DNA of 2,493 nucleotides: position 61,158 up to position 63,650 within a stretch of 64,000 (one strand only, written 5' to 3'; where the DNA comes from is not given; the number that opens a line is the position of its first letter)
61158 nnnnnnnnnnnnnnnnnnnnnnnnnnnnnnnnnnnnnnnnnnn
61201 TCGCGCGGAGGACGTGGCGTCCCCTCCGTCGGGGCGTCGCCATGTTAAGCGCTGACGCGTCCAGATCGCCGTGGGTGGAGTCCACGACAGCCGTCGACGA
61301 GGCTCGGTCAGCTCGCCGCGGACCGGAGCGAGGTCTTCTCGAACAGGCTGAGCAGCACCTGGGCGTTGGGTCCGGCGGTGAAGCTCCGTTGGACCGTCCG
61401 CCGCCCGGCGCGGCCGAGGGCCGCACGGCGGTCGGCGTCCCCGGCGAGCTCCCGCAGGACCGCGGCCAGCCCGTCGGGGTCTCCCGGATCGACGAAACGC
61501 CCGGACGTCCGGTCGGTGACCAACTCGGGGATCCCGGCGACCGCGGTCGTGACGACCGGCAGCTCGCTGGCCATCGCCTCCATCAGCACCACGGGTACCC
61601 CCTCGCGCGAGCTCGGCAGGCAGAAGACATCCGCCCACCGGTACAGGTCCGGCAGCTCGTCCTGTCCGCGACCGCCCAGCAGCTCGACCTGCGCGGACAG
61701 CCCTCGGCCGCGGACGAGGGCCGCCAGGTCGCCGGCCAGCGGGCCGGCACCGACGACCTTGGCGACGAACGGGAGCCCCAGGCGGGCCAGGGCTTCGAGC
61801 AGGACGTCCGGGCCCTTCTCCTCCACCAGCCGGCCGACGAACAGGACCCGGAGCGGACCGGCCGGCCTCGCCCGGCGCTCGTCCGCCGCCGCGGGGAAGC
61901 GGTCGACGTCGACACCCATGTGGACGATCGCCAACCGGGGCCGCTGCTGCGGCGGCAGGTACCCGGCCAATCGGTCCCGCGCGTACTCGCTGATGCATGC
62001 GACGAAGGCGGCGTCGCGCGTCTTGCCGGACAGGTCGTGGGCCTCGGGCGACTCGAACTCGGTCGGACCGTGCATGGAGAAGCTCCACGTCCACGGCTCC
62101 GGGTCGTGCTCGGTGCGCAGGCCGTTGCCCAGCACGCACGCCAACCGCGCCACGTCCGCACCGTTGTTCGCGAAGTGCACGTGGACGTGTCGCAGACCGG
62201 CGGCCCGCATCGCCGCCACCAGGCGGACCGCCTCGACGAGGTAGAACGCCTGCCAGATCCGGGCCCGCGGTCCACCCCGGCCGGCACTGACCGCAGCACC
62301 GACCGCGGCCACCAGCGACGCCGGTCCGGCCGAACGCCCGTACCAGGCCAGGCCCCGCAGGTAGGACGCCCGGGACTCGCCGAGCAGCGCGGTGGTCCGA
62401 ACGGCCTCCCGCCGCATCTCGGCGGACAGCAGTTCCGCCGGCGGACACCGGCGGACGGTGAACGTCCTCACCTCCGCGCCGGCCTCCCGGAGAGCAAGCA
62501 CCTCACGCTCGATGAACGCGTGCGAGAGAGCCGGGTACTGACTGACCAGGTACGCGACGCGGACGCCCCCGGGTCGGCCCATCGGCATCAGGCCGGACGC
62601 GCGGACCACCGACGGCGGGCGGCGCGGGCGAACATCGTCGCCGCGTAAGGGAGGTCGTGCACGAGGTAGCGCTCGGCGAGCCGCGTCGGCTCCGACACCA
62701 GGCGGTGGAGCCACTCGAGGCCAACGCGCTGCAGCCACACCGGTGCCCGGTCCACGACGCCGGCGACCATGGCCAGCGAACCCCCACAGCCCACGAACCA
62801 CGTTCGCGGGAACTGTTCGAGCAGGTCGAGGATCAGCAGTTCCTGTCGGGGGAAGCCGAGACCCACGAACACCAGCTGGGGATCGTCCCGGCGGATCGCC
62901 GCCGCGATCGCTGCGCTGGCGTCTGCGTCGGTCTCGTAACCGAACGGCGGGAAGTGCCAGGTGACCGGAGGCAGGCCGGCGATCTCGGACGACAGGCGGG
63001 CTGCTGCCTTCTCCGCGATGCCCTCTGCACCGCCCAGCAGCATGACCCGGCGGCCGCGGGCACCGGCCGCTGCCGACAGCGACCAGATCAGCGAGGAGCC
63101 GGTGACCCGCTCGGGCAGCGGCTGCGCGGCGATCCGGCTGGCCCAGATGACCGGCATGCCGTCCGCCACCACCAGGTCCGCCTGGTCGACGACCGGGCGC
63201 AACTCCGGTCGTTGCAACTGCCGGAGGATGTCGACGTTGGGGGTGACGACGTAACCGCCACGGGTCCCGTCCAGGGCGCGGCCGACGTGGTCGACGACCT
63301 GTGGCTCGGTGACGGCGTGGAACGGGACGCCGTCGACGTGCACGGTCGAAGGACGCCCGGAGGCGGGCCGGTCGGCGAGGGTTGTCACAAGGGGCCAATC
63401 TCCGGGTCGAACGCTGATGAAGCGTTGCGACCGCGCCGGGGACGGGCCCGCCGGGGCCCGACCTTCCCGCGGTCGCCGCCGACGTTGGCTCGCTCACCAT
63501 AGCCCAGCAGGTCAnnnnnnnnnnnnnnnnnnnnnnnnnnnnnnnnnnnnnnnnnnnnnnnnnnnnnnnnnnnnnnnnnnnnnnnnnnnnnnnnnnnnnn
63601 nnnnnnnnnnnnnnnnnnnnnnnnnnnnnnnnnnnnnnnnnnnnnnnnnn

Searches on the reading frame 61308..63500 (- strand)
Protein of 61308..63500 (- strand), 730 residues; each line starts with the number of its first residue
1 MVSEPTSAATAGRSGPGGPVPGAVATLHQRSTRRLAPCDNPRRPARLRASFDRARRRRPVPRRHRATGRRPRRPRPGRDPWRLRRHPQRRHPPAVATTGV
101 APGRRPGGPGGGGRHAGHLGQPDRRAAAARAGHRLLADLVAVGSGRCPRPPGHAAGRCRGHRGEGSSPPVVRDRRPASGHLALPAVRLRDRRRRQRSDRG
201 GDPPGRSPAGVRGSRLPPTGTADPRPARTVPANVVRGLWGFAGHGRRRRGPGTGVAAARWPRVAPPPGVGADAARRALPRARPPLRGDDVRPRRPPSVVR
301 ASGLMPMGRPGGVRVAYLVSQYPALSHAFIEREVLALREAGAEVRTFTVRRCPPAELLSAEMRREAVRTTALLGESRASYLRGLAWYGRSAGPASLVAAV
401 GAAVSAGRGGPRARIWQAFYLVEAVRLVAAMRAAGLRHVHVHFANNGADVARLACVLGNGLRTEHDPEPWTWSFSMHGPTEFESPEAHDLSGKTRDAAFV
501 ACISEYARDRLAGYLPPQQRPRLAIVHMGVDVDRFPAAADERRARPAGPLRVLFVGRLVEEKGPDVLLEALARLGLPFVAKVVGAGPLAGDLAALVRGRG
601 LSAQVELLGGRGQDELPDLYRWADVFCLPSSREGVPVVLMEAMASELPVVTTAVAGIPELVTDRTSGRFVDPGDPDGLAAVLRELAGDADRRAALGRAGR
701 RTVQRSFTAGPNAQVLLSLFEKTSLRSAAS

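Call 9: search_protein_families(library=pfam, proteins=[window:61308-63500:-], max_evalue=0.001)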
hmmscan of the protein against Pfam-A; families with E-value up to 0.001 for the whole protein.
window:61308-63500:- (730 aa): 4 families
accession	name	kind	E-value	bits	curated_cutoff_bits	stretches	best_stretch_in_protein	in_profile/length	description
PF00534.26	Glycos_transf_1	-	4.7e-36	124.4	26.4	1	544-701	10-171/172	Glycosyl transferases group 1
PF13692.12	Glyco_trans_1_4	-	5.1e-33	114.8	27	1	551-687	3-141/142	Glycosyl transferases group 1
PF13524.12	Glyco_trans_1_2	-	1.3e-08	35.3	25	1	568-717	6-143/144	Glycosyl transferase-like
PF20706.3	GT4-conflict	-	2e-07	30.8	26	1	518-668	169-327/385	Family 4 Glycosyltransferase in conflict systems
